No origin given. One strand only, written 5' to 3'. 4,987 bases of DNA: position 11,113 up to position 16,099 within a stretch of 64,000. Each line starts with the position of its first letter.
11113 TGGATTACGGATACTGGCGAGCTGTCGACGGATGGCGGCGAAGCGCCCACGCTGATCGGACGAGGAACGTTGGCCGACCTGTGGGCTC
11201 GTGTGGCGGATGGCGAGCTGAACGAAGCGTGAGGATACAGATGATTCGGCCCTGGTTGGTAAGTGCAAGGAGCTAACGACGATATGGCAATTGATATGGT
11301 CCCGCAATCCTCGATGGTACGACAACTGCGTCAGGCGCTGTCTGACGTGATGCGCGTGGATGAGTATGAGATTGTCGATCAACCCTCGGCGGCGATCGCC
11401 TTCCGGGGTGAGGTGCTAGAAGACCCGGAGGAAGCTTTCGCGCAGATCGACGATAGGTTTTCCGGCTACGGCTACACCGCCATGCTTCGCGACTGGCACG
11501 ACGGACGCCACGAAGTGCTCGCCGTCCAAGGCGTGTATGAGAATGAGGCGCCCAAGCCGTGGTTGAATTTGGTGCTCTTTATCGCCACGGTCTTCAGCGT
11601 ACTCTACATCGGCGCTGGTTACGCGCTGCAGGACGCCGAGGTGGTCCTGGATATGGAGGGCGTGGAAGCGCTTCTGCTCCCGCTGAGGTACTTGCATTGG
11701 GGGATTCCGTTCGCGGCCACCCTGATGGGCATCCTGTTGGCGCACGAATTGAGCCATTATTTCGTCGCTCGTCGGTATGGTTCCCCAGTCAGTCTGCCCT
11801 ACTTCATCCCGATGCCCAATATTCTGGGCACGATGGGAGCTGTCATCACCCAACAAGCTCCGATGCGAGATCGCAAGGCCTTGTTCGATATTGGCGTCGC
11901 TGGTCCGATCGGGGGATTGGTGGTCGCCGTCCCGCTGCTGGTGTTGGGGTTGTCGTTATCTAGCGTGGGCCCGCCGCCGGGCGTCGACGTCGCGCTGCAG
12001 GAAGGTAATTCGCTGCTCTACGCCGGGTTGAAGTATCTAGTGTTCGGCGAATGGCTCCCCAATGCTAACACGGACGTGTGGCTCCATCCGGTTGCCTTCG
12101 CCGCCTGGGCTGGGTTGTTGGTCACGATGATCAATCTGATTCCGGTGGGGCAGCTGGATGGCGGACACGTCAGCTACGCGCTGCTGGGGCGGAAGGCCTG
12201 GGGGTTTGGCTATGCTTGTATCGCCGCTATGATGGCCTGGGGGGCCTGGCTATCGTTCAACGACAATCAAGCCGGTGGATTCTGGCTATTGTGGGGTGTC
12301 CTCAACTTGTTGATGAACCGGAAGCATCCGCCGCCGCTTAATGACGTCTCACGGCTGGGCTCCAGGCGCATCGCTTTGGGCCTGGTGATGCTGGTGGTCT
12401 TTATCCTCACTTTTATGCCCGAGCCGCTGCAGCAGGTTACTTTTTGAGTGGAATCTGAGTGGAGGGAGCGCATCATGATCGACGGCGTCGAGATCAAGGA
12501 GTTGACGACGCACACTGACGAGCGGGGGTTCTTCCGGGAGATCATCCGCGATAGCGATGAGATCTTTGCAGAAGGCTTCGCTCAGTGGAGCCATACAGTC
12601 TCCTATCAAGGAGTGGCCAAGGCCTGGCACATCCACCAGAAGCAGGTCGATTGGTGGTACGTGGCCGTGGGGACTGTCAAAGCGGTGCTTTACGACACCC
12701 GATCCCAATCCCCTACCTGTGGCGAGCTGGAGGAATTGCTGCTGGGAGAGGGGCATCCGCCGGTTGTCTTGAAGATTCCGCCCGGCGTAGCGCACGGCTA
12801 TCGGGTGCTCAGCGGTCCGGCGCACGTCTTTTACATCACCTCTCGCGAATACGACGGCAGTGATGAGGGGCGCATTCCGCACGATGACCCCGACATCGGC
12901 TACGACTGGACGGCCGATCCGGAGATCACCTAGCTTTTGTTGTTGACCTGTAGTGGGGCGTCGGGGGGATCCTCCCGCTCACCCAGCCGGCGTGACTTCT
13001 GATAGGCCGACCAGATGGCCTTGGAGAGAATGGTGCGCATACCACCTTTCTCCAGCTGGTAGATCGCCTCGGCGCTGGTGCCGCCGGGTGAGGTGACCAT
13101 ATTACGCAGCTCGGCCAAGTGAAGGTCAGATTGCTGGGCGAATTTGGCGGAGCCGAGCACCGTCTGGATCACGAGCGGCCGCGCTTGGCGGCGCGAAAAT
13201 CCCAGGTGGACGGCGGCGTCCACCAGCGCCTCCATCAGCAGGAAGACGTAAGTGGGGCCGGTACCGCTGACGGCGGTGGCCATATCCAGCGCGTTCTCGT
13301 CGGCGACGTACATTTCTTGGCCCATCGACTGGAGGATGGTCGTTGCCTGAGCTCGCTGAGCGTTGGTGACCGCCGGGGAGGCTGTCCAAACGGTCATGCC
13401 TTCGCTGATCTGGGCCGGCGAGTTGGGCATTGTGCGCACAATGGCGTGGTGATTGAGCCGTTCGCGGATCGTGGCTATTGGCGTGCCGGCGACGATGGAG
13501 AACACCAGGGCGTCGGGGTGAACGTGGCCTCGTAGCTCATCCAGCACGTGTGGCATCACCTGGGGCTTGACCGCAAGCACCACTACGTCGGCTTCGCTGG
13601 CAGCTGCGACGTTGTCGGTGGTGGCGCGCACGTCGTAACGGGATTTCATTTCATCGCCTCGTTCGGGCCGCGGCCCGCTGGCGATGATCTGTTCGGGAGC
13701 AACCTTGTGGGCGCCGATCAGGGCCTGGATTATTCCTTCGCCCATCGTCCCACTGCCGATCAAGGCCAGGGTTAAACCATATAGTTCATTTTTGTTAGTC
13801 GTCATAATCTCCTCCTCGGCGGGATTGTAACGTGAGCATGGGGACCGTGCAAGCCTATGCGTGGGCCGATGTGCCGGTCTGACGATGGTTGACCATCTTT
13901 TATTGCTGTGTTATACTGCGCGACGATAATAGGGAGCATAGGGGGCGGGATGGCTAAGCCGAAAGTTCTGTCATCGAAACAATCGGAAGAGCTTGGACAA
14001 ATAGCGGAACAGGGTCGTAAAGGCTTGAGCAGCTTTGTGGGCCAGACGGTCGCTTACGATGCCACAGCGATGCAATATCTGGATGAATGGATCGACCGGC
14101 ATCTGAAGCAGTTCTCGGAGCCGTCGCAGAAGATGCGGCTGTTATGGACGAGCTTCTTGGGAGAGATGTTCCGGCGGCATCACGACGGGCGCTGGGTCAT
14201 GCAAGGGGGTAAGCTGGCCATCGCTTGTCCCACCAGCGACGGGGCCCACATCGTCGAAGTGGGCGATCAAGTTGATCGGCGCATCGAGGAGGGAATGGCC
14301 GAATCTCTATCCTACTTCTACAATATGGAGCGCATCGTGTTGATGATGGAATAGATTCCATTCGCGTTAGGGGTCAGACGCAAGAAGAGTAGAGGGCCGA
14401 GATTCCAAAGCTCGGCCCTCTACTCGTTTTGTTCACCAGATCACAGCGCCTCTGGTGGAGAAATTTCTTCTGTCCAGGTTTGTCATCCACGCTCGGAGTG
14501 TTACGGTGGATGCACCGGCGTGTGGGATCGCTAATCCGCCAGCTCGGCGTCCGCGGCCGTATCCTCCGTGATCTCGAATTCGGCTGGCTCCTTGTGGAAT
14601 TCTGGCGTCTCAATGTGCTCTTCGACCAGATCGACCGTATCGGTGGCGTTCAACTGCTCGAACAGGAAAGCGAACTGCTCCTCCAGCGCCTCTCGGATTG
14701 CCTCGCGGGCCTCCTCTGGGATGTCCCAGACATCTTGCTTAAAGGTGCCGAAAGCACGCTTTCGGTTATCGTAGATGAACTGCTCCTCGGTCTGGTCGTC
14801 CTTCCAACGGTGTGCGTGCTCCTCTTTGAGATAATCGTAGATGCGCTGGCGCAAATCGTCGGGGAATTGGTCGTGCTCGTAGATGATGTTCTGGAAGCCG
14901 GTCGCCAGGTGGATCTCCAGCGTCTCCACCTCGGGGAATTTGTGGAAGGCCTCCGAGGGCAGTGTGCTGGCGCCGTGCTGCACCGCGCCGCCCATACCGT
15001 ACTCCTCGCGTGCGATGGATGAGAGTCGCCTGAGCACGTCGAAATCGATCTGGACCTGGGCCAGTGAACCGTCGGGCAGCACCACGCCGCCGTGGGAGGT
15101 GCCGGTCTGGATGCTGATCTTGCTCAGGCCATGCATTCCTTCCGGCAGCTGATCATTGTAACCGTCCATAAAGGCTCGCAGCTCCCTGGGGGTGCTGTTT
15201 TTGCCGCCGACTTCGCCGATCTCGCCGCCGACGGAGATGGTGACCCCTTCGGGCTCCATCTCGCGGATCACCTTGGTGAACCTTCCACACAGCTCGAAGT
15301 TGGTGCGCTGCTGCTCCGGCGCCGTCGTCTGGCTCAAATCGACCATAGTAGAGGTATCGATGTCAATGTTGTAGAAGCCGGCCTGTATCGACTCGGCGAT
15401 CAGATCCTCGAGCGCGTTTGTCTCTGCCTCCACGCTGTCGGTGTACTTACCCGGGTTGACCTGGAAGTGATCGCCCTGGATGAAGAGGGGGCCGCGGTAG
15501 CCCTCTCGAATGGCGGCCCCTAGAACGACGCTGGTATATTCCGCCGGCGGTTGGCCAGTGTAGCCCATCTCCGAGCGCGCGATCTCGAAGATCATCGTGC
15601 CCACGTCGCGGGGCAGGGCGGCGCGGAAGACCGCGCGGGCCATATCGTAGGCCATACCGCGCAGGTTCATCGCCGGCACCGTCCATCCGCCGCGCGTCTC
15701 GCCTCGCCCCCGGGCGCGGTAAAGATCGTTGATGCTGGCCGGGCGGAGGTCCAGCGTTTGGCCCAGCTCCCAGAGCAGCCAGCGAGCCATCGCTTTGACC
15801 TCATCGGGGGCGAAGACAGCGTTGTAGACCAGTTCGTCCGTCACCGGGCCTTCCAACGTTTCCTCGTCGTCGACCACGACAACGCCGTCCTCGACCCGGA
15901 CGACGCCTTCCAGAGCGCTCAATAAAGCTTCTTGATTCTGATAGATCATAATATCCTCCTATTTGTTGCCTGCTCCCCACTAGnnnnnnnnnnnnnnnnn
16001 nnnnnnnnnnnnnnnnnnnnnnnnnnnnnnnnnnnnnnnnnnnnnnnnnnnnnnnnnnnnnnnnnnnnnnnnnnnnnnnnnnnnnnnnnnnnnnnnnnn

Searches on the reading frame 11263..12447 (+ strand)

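Call 82: search_protein_families(library=pfam, proteins=[window:11263-12447:+], max_evalue=0.00001)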
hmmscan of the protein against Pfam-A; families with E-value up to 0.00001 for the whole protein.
window:11263-12447:+ (394 aa): 1 family
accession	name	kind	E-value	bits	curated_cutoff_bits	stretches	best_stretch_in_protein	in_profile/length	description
PF02163.28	Peptidase_M50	-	4.2e-20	72.5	27.2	1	150-309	2-195/221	Peptidase family M50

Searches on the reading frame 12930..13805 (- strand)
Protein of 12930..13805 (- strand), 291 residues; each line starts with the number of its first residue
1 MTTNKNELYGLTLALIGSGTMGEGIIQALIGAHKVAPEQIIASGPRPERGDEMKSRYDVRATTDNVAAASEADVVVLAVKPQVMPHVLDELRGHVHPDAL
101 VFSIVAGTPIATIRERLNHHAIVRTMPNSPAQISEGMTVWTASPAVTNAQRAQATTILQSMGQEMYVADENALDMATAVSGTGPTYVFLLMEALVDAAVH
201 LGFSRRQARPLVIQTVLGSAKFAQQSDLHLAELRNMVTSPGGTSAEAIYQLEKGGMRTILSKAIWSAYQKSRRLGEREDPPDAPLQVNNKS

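Call 82: search_protein_families(library=pfam, proteins=[window:12930-13805:-], max_evalue=0.00001)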
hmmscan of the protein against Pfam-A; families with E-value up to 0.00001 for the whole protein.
window:12930-13805:- (291 aa): 2 families
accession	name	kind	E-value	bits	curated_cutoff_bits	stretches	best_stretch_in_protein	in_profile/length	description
PF14748.11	P5CR_dimer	-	5.4e-35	120.3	25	1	170-274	1-105/105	Pyrroline-5-carboxylate reductase dimerisation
PF03807.23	F420_oxidored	-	1.3e-19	71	21.6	1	13-107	2-94/94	NADP oxidoreductase coenzyme F420-dependent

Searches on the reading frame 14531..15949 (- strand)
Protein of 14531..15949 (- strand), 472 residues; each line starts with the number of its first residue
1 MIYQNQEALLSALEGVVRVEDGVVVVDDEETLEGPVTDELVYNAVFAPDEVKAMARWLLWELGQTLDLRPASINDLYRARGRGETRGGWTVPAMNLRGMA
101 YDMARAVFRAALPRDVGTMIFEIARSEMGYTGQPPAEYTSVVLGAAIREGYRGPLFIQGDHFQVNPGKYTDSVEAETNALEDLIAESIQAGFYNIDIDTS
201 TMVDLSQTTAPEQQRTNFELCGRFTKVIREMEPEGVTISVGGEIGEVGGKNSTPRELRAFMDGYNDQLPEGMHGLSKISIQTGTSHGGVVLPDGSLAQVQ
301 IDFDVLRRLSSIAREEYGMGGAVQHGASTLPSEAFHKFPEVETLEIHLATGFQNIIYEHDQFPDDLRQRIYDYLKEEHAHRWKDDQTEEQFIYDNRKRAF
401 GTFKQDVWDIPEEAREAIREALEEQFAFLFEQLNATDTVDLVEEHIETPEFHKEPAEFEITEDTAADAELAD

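Call 82: search_protein_families(library=pfam, proteins=[window:14531-15949:-], max_evalue=0.00001)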
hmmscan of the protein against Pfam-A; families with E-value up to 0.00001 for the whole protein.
window:14531-15949:- (472 aa): 2 families
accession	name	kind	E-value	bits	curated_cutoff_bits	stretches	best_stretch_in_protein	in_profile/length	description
PF01116.26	F_bP_aldolase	-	6.6e-11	42.7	25.5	1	86-360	12-241/277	Fructose-bisphosphate aldolase class-II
PF08013.17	GatZ_KbaZ-like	-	4.5e-08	32.6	26.7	1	129-257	55-185/420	D-tagatose-1,6-bisphosphate aldolase subunit GatZ/KbaZ-like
